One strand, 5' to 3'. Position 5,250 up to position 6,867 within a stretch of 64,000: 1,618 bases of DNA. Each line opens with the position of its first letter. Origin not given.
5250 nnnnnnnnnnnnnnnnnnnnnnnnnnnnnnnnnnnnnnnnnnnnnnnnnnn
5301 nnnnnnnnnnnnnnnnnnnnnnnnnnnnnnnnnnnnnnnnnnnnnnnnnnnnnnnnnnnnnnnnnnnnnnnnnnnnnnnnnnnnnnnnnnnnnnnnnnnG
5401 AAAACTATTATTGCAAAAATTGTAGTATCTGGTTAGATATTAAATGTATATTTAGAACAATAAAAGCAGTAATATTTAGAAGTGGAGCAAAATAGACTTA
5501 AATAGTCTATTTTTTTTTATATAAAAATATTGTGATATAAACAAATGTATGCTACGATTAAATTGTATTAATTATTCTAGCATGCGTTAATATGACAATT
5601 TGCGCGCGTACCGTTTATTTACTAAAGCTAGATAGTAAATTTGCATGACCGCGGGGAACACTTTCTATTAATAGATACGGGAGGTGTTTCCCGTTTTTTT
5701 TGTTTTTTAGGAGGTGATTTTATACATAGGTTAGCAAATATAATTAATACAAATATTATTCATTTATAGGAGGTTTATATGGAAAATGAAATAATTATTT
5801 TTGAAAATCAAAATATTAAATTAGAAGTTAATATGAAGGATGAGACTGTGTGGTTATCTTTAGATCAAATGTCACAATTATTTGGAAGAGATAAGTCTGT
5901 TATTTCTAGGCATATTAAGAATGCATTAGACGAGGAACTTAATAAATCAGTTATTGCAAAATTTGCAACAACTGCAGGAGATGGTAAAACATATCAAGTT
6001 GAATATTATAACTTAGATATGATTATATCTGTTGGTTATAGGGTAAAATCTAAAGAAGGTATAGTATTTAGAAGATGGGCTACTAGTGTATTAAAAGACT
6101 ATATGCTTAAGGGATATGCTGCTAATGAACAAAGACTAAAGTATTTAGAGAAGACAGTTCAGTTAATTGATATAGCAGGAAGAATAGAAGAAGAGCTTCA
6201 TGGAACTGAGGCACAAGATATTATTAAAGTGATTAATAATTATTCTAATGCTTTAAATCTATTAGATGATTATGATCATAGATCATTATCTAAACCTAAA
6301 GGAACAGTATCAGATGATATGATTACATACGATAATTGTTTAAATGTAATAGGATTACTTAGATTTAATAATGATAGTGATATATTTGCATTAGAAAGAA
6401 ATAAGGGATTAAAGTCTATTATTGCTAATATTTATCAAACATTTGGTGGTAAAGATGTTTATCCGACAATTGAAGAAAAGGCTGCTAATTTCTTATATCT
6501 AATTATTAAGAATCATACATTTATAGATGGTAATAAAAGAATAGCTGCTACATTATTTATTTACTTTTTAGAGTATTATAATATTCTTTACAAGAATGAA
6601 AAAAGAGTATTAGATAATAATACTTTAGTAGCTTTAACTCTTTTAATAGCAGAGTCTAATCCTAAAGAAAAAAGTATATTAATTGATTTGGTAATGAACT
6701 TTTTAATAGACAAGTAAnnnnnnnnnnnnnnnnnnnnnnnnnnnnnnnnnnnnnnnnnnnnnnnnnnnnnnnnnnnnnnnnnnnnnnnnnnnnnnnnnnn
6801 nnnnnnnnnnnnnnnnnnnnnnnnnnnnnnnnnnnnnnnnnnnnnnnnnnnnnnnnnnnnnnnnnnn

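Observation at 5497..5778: GC-rich structured leader with intrinsic terminator and an orphan SD upstream of the RhuM-Fic gene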

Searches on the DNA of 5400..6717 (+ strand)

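Call 4: search_rna_families(source=window, start=5400, end=5850, threshold=evalue, max_evalue=10, show_alignments=5)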
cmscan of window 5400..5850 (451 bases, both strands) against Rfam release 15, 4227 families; matches with E-value up to 10: 9.
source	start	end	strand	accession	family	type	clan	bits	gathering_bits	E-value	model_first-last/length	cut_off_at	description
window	5484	5530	+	RF02433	SpF36_sRNA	Gene; sRNA;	-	19.2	48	5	1-51/51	no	Streptococcus sRNA SpF36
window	5669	5727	-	RF00112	CyaR_RyeE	Gene; sRNA;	-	18.3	47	1.1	1-85/85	no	CyaR/Rye RNA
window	5658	5728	+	RF02938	COG2827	Gene; sRNA;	-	16.7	49.1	2.2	1-77/77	no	COG2827 RNA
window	5514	5542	-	RF01352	CRISPR-DR43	Gene; CRISPR;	CL00014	16.7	35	6.6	1-29/29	no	CRISPR RNA direct repeat element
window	5612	5651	-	RF01095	PK-CuYV_BPYV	Cis-reg;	-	16.5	60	2.4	1-56/56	no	3'-terminal pseudoknot of CuYV/BPYV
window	5648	5712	-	RF02905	sRNA41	Gene; sRNA;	-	16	45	5.9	1-113/113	no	Archaeal Small RNA 41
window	5652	5694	+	RF04061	mir-1420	Gene; miRNA;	-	15.5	70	2.4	23-66/87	no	mir-1420 microRNA precursor family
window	5489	5514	+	RF01858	RsaF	Gene; sRNA;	-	15.4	60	3.2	74-99/119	no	RNA Staph. aureus F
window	5592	5711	+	RF01227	snoR83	Gene; snRNA; snoRNA; HACA-box;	-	13.6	40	9.5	1-129/129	no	Small nucleolar RNA snoR83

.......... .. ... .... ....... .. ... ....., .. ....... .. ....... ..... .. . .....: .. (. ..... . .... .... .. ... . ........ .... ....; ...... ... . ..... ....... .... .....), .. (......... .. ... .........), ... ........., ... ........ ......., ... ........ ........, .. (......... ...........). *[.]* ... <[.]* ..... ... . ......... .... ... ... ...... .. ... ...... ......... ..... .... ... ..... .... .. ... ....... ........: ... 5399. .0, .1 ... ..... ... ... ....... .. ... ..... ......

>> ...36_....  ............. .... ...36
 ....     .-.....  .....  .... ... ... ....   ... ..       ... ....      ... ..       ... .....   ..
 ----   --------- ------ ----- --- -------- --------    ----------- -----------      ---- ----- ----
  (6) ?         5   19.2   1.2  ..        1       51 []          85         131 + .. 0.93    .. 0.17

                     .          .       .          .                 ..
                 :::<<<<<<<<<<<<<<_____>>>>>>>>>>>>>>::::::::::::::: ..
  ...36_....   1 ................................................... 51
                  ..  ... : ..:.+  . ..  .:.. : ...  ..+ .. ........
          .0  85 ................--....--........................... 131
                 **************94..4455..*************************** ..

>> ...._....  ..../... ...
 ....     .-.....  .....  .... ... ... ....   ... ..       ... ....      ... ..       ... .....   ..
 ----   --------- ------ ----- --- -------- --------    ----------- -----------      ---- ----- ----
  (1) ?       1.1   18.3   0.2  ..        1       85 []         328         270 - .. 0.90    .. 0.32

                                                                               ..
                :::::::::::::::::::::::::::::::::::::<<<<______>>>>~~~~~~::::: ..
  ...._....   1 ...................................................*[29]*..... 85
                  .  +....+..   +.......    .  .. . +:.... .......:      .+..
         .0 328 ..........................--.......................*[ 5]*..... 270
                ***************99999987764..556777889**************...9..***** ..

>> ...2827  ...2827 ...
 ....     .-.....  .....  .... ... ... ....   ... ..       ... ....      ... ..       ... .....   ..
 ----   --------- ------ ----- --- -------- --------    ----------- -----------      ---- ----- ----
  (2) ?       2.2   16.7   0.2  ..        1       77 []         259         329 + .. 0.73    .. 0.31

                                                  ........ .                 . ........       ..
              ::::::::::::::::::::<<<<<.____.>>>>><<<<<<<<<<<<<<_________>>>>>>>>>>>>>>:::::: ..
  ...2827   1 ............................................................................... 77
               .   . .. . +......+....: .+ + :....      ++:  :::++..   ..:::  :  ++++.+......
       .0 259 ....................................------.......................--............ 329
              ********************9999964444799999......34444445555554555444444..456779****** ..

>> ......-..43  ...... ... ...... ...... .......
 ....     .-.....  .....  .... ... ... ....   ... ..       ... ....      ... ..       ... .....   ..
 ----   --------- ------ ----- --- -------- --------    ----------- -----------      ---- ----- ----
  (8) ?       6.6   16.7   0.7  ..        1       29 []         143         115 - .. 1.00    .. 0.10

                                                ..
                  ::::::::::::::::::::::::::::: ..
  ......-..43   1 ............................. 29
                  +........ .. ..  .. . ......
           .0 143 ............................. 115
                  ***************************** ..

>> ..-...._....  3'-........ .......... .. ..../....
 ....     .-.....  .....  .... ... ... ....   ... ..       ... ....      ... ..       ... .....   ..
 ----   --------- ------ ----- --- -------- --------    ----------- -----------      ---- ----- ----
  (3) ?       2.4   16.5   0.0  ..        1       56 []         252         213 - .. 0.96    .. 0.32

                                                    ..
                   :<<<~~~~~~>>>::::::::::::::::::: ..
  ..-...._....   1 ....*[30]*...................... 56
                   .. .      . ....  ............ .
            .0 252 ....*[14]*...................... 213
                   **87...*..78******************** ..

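Call 36: build_rna_model(alignment_id=A3, structure=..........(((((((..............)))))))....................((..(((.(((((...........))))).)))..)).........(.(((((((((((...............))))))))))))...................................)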
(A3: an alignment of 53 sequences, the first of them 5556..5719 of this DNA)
Model R1 built from alignment A3 (53 sequences, 179 columns); structure: as given.
model positions 157; base pairs 29; branch points 2; effective number of sequences 2.8; information 0.59 bits per position. Calibrated on 0.2 Mb of random sequence (short: E-values are rough).
structure used (alignment columns):
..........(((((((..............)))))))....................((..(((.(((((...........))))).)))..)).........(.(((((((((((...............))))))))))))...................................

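Call 37: search_with_rna_model(model_id=R1, sources=[window, L005, L006, L007, L008, L009, L010, L011, L012, L013, L014, L015, L016, L017, L018, L019, L020, L021, L022, L023, L024, L025, L026, L027, L028, L029, L030, L031, L032, L033, L034, L035, L036, L037, L038, L039, L040, L041, L042, L043, L044, L045, L046, L047, L048, L049, L050, L051, L052, L053, L054, L055, L056, L057, L058, L059, L060, L061, L062, L063, L064, L065, L066, L067, L068, L069, L070, L071, L072, L073, L074, L075, L076, L077, L078, L079, L080, L081, L082, L083, L084], max_evalue=1)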
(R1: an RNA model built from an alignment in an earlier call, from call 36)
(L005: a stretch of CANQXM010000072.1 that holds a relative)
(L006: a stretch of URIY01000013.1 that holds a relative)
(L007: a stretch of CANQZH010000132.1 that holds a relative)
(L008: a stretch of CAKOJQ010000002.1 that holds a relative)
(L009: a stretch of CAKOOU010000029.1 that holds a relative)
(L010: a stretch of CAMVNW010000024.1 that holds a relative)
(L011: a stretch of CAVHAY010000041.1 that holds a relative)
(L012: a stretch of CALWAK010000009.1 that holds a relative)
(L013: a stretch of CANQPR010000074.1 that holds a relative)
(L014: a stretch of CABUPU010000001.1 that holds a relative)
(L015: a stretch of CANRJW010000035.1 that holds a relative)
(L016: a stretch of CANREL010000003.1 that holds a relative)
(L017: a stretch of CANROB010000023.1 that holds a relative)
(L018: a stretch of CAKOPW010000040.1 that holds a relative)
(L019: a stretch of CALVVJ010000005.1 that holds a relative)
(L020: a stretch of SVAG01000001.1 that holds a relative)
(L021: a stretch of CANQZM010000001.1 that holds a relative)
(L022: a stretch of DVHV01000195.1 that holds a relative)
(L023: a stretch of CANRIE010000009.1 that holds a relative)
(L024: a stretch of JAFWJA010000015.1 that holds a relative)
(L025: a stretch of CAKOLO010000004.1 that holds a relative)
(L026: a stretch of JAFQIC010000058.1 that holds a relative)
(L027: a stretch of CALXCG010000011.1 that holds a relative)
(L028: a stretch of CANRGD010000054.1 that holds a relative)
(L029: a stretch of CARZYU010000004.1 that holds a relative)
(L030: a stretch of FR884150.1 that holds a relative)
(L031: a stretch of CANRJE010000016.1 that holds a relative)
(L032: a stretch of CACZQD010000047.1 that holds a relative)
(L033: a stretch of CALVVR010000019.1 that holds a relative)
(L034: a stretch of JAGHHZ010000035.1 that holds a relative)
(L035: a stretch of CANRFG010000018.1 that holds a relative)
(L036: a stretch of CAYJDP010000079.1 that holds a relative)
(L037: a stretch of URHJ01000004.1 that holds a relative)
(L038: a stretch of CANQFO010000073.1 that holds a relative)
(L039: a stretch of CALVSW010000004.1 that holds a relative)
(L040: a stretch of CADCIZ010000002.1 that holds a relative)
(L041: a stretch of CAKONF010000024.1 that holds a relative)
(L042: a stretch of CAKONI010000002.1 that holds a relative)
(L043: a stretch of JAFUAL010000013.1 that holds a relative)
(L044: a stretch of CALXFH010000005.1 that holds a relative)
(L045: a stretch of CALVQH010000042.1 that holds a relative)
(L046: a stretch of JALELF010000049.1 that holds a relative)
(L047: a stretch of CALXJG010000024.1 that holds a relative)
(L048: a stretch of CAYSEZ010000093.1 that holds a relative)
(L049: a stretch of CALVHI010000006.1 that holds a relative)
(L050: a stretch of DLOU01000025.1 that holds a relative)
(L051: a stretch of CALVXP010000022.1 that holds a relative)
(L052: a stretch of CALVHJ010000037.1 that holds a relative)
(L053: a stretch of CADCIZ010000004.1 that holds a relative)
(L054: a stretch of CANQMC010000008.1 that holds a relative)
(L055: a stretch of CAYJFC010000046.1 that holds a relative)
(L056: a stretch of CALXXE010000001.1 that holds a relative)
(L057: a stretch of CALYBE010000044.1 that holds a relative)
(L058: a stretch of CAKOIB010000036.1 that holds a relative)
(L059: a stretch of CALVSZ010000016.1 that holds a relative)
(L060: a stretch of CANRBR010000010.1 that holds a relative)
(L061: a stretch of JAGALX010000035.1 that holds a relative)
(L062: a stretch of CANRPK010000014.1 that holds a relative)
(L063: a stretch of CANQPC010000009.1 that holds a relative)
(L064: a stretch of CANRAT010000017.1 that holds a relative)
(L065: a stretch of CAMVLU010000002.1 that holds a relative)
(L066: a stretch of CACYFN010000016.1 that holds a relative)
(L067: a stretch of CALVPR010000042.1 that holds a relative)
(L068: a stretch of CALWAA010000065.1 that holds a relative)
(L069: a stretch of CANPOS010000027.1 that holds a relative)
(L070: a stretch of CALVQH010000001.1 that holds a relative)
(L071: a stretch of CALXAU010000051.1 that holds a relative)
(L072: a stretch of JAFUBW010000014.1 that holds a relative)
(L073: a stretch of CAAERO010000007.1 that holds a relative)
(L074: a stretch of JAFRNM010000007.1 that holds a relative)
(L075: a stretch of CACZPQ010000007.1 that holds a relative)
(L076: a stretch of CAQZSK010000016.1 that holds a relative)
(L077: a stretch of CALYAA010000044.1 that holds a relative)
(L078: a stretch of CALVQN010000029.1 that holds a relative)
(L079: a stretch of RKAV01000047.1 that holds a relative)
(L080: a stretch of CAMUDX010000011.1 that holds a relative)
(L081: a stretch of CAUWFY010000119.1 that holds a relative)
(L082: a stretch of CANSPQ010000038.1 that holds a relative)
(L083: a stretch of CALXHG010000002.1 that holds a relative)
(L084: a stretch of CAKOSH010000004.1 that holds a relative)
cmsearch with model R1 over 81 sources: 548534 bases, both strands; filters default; matches with E-value up to 1: 9.
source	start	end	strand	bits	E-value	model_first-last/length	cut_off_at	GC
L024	1899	2058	+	141.1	4e-31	1-157/157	no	0.3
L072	2763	2922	+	139.2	1.1e-30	1-157/157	no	0.31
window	5556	5717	+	124.9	3.2e-27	1-157/157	no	0.35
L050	2826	2986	+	121.3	2.5e-26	1-157/157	no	0.27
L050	1608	1753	+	117.8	1.7e-25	1-157/157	no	0.32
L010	2795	2945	+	112.8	2.8e-24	1-157/157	no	0.3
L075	2771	2929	+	103.4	5.3e-22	1-157/157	no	0.35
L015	3204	3307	+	23.1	0.016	1-157/157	no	0.29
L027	2427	2493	-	16.3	0.71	1-157/157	no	0.24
